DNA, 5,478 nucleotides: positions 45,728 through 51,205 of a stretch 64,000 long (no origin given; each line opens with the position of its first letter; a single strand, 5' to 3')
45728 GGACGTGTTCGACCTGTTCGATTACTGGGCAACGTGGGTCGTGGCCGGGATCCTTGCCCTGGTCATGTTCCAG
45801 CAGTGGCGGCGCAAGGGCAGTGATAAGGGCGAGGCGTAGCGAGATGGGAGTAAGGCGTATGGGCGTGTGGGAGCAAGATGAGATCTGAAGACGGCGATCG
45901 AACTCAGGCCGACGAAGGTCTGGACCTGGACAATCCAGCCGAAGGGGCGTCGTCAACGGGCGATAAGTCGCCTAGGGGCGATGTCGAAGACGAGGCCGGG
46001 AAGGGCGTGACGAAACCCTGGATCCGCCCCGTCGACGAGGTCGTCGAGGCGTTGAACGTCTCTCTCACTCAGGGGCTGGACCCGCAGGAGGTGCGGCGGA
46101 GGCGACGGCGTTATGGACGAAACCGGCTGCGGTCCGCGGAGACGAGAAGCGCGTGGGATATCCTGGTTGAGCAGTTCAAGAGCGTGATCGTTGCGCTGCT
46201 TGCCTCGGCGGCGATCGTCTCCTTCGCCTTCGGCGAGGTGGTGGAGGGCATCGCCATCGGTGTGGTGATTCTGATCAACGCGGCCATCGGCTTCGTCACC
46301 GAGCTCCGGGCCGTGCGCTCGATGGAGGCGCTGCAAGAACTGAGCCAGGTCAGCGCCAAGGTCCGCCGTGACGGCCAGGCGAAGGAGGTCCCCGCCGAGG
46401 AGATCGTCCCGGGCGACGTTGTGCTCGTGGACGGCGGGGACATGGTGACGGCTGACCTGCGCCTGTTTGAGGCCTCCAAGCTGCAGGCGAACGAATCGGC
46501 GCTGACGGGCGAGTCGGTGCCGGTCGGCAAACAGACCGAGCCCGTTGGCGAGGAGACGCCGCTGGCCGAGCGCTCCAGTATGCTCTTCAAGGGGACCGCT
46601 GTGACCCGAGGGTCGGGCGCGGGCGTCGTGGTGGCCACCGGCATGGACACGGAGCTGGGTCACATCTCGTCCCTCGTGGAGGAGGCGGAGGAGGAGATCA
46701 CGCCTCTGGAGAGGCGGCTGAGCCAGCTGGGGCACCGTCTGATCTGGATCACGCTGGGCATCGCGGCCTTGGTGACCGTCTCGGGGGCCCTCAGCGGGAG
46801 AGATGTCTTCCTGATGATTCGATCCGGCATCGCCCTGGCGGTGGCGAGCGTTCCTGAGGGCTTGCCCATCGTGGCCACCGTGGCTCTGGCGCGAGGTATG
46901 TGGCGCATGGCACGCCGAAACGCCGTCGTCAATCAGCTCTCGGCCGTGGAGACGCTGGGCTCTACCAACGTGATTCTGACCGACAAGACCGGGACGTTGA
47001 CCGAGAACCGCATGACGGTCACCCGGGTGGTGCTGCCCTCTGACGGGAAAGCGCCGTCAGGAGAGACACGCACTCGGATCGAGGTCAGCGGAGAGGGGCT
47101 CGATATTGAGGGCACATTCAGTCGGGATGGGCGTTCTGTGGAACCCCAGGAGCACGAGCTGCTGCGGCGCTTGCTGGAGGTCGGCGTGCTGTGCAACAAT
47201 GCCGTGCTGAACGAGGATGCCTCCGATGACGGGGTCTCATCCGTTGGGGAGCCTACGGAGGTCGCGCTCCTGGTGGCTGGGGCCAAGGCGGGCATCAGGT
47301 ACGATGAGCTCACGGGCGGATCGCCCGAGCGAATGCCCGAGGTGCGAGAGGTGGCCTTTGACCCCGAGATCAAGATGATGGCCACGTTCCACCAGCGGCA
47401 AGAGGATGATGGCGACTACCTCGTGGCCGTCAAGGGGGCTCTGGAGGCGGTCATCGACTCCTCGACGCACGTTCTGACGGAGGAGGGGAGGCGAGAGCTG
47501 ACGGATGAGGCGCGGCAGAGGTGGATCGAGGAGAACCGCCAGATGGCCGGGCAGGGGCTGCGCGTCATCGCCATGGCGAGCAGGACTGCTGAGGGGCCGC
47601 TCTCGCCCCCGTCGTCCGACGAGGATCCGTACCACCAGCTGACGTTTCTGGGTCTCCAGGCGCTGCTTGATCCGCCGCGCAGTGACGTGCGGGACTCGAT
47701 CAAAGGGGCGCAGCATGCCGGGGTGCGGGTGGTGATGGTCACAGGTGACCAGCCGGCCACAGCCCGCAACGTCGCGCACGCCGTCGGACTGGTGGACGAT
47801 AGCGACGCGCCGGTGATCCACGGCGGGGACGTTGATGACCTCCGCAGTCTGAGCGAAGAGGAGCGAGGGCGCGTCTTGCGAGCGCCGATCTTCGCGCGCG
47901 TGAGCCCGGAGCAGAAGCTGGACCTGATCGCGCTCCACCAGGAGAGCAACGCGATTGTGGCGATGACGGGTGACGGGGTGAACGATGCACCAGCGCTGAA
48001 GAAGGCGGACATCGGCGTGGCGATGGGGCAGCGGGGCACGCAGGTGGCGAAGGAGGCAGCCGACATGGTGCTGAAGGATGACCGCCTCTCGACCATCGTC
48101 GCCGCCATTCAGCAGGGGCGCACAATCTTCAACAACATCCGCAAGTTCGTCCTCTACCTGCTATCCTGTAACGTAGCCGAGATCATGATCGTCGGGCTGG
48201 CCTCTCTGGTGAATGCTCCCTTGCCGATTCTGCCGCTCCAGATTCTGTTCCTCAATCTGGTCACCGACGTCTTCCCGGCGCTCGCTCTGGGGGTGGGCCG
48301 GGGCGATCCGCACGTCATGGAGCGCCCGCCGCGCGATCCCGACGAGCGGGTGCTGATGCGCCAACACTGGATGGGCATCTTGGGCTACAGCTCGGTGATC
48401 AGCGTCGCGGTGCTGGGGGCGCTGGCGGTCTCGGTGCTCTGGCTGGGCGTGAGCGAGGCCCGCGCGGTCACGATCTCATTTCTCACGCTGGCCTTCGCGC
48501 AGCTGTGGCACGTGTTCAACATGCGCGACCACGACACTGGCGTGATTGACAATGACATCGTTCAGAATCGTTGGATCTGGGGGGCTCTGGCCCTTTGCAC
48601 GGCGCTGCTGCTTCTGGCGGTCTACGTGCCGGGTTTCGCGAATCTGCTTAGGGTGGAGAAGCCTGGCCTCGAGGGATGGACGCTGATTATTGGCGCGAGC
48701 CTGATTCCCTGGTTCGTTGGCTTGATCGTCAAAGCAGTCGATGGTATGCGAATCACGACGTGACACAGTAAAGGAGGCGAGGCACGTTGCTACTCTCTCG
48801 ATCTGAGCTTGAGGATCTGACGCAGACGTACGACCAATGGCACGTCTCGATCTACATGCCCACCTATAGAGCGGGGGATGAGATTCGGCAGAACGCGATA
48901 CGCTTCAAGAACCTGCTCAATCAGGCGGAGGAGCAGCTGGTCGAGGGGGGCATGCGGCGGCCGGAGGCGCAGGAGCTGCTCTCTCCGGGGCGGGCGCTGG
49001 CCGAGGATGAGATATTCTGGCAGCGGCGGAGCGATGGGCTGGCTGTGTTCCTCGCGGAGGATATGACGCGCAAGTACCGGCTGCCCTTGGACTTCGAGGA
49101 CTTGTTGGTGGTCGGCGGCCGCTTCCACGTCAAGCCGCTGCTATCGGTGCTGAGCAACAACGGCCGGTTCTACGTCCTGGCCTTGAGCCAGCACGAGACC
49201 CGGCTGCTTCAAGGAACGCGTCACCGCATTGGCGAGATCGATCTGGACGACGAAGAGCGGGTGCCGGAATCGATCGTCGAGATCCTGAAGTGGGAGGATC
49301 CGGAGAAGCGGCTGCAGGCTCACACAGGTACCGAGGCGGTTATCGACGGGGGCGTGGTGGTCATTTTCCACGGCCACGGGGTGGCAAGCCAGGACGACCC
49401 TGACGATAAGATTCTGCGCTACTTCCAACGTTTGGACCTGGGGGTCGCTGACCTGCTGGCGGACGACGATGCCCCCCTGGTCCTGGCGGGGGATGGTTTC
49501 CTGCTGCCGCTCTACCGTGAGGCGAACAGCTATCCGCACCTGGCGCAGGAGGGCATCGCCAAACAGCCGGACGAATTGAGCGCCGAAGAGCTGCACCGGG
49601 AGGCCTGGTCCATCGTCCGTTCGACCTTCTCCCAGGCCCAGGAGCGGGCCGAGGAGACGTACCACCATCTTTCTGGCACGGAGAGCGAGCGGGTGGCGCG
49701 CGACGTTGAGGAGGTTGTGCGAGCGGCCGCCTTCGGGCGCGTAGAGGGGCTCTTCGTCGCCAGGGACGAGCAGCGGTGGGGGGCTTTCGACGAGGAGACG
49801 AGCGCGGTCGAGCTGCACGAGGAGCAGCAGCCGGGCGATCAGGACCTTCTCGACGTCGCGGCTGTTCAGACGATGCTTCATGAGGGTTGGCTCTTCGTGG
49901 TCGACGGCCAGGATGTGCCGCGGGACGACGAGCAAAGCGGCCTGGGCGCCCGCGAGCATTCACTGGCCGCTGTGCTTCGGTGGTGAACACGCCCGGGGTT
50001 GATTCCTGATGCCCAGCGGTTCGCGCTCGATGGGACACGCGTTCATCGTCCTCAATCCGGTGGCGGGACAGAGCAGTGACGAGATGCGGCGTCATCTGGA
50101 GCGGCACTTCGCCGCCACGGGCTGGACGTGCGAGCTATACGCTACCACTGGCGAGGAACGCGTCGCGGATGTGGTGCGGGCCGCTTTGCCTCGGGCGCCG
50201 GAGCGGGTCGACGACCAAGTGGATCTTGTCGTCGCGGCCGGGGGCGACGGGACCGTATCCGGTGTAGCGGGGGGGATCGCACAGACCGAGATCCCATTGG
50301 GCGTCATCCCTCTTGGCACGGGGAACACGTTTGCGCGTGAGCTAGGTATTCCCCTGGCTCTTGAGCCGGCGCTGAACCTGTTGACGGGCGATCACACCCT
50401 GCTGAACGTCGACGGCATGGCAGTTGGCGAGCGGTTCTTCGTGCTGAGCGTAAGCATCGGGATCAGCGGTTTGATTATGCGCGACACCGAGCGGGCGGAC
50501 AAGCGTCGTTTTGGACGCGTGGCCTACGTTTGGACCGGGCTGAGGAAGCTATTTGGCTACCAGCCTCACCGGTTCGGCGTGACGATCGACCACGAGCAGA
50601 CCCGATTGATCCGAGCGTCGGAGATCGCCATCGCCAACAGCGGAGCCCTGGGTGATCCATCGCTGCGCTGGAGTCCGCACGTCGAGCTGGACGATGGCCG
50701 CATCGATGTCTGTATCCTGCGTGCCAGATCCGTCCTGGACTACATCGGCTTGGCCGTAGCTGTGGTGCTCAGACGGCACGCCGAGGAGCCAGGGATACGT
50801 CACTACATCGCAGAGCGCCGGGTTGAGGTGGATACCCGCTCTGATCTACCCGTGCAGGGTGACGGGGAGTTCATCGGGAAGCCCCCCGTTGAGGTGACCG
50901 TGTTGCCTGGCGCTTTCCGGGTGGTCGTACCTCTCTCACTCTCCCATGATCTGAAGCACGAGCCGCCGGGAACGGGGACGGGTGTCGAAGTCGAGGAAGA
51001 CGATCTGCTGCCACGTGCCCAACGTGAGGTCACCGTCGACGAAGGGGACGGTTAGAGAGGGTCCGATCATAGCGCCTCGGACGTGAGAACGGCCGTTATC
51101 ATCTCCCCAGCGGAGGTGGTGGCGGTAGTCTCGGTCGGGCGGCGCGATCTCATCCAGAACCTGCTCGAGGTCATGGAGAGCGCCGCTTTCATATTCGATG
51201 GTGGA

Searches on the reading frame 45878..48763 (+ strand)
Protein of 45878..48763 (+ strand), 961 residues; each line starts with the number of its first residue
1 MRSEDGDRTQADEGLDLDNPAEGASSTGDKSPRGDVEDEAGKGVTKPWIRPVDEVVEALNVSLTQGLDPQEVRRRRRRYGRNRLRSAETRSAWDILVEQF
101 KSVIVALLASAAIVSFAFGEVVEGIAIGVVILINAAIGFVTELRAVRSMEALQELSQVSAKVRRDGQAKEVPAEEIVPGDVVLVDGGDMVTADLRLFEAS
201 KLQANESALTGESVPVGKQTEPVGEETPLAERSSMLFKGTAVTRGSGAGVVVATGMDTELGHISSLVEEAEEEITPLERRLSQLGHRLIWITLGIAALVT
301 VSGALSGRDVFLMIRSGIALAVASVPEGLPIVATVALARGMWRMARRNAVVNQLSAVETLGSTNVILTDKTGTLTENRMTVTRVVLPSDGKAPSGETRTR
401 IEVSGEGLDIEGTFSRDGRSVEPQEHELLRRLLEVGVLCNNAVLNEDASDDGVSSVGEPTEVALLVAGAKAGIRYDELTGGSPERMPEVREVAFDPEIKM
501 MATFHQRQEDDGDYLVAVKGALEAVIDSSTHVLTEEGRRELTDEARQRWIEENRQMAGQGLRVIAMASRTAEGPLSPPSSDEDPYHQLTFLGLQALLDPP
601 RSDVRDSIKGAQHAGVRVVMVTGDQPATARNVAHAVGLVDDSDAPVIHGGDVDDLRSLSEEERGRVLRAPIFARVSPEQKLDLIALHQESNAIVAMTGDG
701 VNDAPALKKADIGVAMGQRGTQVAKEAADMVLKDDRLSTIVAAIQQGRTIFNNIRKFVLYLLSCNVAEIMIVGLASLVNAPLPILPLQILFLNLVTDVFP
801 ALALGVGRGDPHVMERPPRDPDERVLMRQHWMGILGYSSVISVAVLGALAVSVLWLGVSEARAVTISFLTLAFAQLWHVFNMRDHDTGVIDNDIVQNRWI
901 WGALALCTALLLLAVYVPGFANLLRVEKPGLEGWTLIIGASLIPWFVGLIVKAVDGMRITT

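Call 16: search_protein_families(library=pfam, proteins=[window:45878-48763:+], max_evalue=0.001)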
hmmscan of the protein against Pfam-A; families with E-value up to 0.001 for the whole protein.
window:45878-48763:+ (961 aa): 6 families
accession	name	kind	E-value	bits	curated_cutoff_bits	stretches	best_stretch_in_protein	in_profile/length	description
PF00122.25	E1-E2_ATPase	-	5.2e-52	176.4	28.1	1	155-347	2-181/181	E1-E2 ATPase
PF00689.26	Cation_ATPase_C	-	2.2e-46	158.2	27.3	1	781-953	1-174/175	Cation transporting ATPase, C-terminus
PF00690.31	Cation_ATPase_N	-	2.3e-19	69.2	20.4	1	48-115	2-69/69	Cation transporter/ATPase, N-terminus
PF13246.12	Cation_ATPase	-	4e-18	65.7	21.7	1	437-532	1-91/91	Cation transport ATPase (P-type)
PF00702.32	Hydrolase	-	1.8e-17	64.8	26.4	1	524-711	27-191/191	haloacid dehalogenase-like hydrolase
PF08282.18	Hydrolase_3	-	3.9e-08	33.8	20.9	1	692-736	204-247/255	haloacid dehalogenase-like hydrolase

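Call 24: find_encoding_contigs(protein=window:45878-48763:+, flank=10000, max_places=4)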
Protein window:45878-48763:+ (961 aa): no gene with exactly this product is on record in the collection.

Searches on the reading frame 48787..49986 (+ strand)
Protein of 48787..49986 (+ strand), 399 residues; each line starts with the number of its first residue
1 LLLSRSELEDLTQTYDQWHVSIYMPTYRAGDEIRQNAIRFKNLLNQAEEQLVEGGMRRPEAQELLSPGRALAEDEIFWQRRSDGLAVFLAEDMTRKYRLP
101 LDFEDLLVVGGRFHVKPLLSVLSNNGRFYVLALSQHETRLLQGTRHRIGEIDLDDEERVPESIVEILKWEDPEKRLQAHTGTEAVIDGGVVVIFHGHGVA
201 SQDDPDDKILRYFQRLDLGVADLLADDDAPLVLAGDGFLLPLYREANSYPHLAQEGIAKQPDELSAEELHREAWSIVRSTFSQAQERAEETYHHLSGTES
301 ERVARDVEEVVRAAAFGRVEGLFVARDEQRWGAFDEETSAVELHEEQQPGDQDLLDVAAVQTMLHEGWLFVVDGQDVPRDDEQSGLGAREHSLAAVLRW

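Call 17: search_protein_families(library=pfam, proteins=[window:48787-49986:+], max_evalue=0.001)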
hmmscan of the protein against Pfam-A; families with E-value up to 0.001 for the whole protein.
window:48787-49986:+ (399 aa): 5 families
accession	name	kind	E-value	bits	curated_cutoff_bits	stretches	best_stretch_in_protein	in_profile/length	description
PF18849.6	baeRF_family7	-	1.2e-41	142.7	27.2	1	128-278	1-143/144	Bacterial archaeo-eukaryotic release factor family 7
PF18845.6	baeRF_family3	-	1.1e-38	133.7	31.5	1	127-318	1-168/168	Bacterial archaeo-eukaryotic release factor family 3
PF18848.6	baeRF_family6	-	8.7e-27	94.7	27.5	1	127-278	2-148/149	Bacterial archaeo-eukaryotic release factor family 6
PF18851.6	baeRF_family8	-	5.9e-16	59.1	27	1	128-281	4-137/141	Bacterial archaeo-eukaryotic release factor family 8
PF18855.6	baeRF_family11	-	3e-15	57.3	27.2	1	129-277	5-133/139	Bacterial archaeo-eukaryotic release factor family 11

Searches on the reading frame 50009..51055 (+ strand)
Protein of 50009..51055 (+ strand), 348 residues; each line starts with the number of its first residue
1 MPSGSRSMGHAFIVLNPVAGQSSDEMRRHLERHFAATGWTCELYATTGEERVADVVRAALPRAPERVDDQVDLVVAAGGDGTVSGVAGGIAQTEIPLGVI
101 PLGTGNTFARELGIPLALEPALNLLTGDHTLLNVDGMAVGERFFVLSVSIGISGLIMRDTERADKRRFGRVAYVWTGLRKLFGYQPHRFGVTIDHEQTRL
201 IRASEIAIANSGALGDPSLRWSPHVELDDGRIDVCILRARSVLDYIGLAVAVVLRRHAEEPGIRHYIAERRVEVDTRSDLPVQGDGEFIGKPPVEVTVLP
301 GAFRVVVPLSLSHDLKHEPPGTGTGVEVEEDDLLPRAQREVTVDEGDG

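Call 17: search_protein_families(library=pfam, proteins=[window:50009-51055:+], max_evalue=0.001)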
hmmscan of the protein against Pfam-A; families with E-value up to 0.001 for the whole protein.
window:50009-51055:+ (348 aa): 3 families
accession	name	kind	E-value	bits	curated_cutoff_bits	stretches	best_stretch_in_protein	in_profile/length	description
PF00781.29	DAGK_cat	-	1.1e-25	90.1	23.6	1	10-129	1-116/125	Diacylglycerol kinase catalytic domain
PF19279.4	YegS_C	-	8.8e-25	87.7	27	1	147-306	2-157/158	YegS C-terminal NAD kinase beta sandwich-like domain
PF01513.26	NAD_kinase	-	7e-07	30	25.5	1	59-104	61-106/130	ATP-NAD kinase N-terminal domain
